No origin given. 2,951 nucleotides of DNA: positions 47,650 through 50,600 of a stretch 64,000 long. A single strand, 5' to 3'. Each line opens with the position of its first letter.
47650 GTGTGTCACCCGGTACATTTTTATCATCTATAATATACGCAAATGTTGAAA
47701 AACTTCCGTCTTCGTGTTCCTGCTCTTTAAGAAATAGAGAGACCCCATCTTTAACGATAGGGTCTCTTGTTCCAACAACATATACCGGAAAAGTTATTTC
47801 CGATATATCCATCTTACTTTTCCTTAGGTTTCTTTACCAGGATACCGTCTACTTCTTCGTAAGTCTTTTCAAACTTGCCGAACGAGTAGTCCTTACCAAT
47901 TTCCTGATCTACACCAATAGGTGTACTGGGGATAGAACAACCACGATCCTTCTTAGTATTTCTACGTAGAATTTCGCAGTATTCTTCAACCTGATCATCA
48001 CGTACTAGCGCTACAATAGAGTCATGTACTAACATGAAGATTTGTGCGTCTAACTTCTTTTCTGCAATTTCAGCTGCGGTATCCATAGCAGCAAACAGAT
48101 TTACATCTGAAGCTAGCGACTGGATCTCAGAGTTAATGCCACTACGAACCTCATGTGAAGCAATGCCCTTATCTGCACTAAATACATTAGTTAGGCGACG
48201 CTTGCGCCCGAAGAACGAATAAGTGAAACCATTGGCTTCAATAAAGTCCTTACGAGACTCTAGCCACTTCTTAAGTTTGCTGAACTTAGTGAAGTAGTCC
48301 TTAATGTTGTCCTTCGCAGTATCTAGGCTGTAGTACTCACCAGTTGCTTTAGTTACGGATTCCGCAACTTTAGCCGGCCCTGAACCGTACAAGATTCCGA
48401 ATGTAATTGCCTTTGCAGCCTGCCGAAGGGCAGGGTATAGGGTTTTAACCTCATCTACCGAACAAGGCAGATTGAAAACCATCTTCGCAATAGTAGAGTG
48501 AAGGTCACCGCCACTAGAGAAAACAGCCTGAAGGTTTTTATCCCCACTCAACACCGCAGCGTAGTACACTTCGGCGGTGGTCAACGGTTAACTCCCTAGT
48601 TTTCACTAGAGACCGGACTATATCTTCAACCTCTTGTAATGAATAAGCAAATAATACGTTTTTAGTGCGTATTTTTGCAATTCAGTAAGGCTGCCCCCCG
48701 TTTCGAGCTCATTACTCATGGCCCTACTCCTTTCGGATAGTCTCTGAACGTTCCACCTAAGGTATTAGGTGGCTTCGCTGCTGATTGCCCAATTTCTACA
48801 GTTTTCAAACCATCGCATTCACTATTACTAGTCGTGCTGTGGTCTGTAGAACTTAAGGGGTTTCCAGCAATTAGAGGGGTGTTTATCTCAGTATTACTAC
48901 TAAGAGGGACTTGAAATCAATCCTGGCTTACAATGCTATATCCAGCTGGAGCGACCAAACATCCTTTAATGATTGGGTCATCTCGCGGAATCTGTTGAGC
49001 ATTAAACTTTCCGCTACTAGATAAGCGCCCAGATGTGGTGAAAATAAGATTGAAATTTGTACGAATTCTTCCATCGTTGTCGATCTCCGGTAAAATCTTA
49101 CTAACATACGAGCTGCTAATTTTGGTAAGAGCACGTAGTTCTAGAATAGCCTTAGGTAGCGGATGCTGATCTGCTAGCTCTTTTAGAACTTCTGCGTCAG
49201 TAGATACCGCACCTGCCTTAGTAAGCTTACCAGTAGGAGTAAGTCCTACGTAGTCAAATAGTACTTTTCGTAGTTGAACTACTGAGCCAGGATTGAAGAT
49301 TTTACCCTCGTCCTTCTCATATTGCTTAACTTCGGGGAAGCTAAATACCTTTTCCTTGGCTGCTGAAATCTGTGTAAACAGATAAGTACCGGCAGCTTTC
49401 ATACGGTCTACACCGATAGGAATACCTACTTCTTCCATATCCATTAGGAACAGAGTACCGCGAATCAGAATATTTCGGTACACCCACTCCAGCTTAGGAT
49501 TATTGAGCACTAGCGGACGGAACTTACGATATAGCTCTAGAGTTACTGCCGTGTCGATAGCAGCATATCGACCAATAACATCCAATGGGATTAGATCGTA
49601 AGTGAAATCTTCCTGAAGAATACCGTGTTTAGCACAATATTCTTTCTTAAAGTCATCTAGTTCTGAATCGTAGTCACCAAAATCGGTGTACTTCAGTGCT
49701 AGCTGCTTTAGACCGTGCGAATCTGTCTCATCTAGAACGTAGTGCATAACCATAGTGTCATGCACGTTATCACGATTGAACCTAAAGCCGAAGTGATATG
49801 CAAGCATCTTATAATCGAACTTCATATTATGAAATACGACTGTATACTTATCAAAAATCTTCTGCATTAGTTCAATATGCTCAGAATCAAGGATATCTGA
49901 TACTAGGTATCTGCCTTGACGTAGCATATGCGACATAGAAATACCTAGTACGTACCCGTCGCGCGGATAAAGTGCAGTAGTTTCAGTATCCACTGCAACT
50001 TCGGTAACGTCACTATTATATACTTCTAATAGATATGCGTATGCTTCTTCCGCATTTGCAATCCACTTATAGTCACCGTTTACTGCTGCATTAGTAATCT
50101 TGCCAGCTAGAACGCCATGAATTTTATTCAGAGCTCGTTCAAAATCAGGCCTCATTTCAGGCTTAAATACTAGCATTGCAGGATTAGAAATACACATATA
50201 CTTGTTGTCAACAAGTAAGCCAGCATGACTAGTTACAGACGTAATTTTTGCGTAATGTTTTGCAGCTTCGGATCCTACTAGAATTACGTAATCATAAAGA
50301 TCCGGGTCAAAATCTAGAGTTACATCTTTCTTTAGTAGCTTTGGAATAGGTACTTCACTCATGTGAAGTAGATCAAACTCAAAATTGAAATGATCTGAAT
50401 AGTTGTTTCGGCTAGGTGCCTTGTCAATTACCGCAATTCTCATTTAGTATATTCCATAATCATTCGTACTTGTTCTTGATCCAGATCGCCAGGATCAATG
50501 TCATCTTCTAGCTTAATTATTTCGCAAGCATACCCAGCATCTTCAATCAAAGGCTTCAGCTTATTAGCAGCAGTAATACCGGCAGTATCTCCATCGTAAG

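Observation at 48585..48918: Group I intron splitting the family A DNA polymerase gene at motif A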

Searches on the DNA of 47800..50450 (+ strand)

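Call 4: search_dna_similar(query=window:47800-50450:+, collection=phages, mode=near, max_rows=25)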
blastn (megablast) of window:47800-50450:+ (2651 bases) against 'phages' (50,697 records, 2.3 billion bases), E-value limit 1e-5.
Records with a match: 4; places in all: 4; records where one place covers at least 80% of the query: 0.
Best place of each record, by identity: 90-95% 4.
By first word of the organism name: Klebsiella 3; Acinetobacter 1.
By host as written in the record: Klebsiella pneumoniae 3; Acinetobacter baumannii 1.
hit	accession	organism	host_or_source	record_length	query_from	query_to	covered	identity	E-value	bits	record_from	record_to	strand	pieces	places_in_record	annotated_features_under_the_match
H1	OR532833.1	Klebsiella phage RCIP0039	Klebsiella pneumoniae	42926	920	957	1%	94.7%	4e-6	60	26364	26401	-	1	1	hypothetical protein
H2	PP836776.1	Klebsiella phage vB_Kpn_HF0522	Klebsiella pneumoniae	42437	920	957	1%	94.7%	4e-6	60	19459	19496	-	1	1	hypothetical protein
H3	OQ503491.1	Acinetobacter phage vB_AbaA_LLY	Acinetobacter baumannii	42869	920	957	1%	94.7%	4e-6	60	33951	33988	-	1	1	hypothetical protein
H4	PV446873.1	Klebsiella phage KPN234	Klebsiella pneumoniae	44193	920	957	1%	94.7%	4e-6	60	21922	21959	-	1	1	hypothetical protein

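Call 14: search_dna_similar(query=window:48585-48919:-, collection=phages, mode=distant, max_rows=40, max_evalue=0.001)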
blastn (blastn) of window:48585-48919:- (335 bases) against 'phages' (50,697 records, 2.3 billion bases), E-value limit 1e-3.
Records with a match: 135; places in all: 146; records where one place covers at least 80% of the query: 0.
Best place of each record, by identity: 95-99% 1; 90-95% 7; 80-90% 45; 60-80% 82.
By first word of the organism name: Pseudomonas 36; Escherichia 28; Bacillus 21; Aeromonas 10; Salmonella 9; Vibrio 6; Kayfunavirus 4; Klebsiella 4; Yersinia 3; Caudoviricetes 2; and 9 more.
By host as written in the record: - 20; Pseudomonas aeruginosa 16; Escherichia coli 13; Pseudomonas aeruginosa PAO1 5; Bacillus subtilis 3; Aeromonas hydrophila ATCC 7966 3; Aeromonas hydrophila 3; Pseudomonas aeruginosa ATCC 27853 3; and 45 more.
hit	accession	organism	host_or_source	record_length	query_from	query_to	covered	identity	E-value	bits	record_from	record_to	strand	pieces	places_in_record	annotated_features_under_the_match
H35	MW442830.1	Flavobacterium phage FPSV-D18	Flavobacterium psychrophilum FPS-D8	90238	34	195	48%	71.8%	3e-14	84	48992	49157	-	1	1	record has no annotation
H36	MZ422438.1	Listeria phage LPJP1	Listeria grayi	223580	47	191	43%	71.4%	1e-6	59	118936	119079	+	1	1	none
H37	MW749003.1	Bacillus phage vB_BspM_Internexus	Bacillus sp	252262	10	146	41%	75.2%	1e-13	82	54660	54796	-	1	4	none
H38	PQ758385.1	Pseudomonas phage 124.01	Pseudomonas aeruginosa 147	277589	44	183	42%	70.6%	4e-6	57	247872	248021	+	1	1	none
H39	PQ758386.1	Pseudomonas phage 2PS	Pseudomonas aeruginosa 147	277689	44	183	42%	70.6%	4e-6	57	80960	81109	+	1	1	none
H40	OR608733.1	Pseudomonas phage 6B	Pseudomonas aeruginosa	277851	44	183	42%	70.6%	4e-6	57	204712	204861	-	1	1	hypothetical protein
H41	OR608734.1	Pseudomonas phage 9-Ps-8B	Pseudomonas aeruginosa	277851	44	183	42%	70.6%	4e-6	57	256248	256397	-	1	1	hypothetical protein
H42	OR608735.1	Pseudomonas phage 9Ps-7B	Pseudomonas aeruginosa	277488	44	183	42%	70.6%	4e-6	57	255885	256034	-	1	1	hypothetical protein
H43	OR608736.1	Pseudomonas phage 14Ps5-6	Pseudomonas aeruginosa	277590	44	183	42%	70.6%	4e-6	57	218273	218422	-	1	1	hypothetical protein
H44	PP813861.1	Pseudomonas phage vB_PaeM_FBPa36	Pseudomonas sp.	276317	44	183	42%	70.6%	4e-6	57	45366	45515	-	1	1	none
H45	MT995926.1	Pseudomonas phage T2P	sewage treatment plant (STP) of a ...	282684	45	182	41%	70.2%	5e-5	54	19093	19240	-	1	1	none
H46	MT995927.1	Pseudomonas phage U1B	Pseudomonas aeruginosa PAO1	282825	45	182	41%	70.2%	5e-5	54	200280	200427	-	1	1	none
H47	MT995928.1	Pseudomonas phage U5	Pseudomonas aeruginosa PAO1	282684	45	182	41%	70.2%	5e-5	54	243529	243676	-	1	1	none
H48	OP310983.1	Pseudomonas phage Koomba boorn-mokiny kep-wari Wadjak 1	Pseudomonas aeruginosa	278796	45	182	41%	70.2%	5e-5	54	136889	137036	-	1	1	none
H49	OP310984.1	Pseudomonas phage Koomba boorn-mokiny kep-wari Wadjak 2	Pseudomonas aeruginosa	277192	45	182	41%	70.2%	5e-5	54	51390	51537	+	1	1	none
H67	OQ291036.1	Salmonella phage Kenya-K44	Salmonella enterica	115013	40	148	33%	73.9%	1e-6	60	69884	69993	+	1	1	none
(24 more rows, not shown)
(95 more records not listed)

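Call 16: get_annotated_region(hit=H67, flank=3000)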
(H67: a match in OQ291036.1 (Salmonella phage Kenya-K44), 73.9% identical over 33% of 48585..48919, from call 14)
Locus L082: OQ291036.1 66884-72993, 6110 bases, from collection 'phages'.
description: Salmonella phage Kenya-K44, complete genome.
organism: Salmonella phage Kenya-K44 (NCBI taxid 3027631)
taxonomy: Viruses; Duplodnaviria; Heunggongvirae; Uroviricota; Caudoviricetes; Demerecviridae; Markadamsvirinae; Tequintavirus
host: Salmonella enterica; source: -; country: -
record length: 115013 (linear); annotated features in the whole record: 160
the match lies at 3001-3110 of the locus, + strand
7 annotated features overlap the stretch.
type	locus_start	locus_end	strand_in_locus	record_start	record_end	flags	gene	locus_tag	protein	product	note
CDS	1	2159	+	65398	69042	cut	-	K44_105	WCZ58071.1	DNA polymerase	-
CDS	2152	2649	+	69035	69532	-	-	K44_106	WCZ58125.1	hypothetical protein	-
CDS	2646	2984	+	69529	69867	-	-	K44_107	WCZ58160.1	DNA helicase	-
CDS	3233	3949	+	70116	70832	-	-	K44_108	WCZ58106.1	hypothetical protein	-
CDS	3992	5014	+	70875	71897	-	-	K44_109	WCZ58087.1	DNA helicase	-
CDS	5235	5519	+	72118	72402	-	-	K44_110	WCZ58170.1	hypothetical protein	-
CDS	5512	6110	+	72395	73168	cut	-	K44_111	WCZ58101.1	hypothetical protein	-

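Call 20: search_rna_families(sources=[L008, L011, L018, L020, L051, L071, L082], threshold=gathering)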
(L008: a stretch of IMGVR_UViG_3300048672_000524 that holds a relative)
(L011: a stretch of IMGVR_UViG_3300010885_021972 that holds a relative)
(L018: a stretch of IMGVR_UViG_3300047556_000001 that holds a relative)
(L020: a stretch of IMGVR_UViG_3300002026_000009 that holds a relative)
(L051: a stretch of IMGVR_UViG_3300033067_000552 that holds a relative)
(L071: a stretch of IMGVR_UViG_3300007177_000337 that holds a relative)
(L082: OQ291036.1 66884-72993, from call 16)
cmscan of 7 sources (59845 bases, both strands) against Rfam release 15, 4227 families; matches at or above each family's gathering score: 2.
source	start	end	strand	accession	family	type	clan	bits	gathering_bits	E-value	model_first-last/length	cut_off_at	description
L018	2272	2554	+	RF00028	Intron_gpI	Intron;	-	79.2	50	1.7e-18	1-253/253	no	Group I catalytic intron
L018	2593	2840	+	RF00028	Intron_gpI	Intron;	-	64.6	50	3.9e-14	1-253/253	no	Group I catalytic intron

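Call 21: get_annotated_region(hit=H1, flank=2500)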
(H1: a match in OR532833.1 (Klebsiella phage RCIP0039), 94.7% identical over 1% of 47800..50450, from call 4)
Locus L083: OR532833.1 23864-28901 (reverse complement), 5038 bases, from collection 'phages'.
description: Klebsiella phage RCIP0039, complete genome.
organism: Klebsiella phage RCIP0039 (NCBI taxid 3094207)
taxonomy: Viruses
host: Klebsiella pneumoniae; source: sewage; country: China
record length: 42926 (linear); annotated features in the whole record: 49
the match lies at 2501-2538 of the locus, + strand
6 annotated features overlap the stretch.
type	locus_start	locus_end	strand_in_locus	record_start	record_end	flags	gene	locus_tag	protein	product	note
CDS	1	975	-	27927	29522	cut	-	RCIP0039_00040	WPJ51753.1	portal protein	-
CDS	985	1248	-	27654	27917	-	-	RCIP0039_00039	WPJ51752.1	hypothetical protein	-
CDS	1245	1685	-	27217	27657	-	-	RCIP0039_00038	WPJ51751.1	hypothetical protein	-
CDS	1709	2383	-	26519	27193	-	-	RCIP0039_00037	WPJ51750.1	hypothetical protein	-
CDS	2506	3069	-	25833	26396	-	-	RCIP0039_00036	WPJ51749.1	hypothetical protein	-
CDS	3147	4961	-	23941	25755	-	-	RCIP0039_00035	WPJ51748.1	RNA polymerase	T7 RNA polymerase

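Call 54: get_annotated_region(hit=H35, flank=3500)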
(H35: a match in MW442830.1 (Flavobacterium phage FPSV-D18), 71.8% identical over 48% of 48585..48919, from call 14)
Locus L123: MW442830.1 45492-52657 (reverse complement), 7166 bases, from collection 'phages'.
description: UNVERIFIED: Flavobacterium phage FPSV-D18, complete genome.
organism: Flavobacterium phage FPSV-D18 (NCBI taxid 2801518)
taxonomy: Viruses; Duplodnaviria; Heunggongvirae; Uroviricota; Caudoviricetes; Fipvunavirus
host: Flavobacterium psychrophilum FPS-D8; source: -; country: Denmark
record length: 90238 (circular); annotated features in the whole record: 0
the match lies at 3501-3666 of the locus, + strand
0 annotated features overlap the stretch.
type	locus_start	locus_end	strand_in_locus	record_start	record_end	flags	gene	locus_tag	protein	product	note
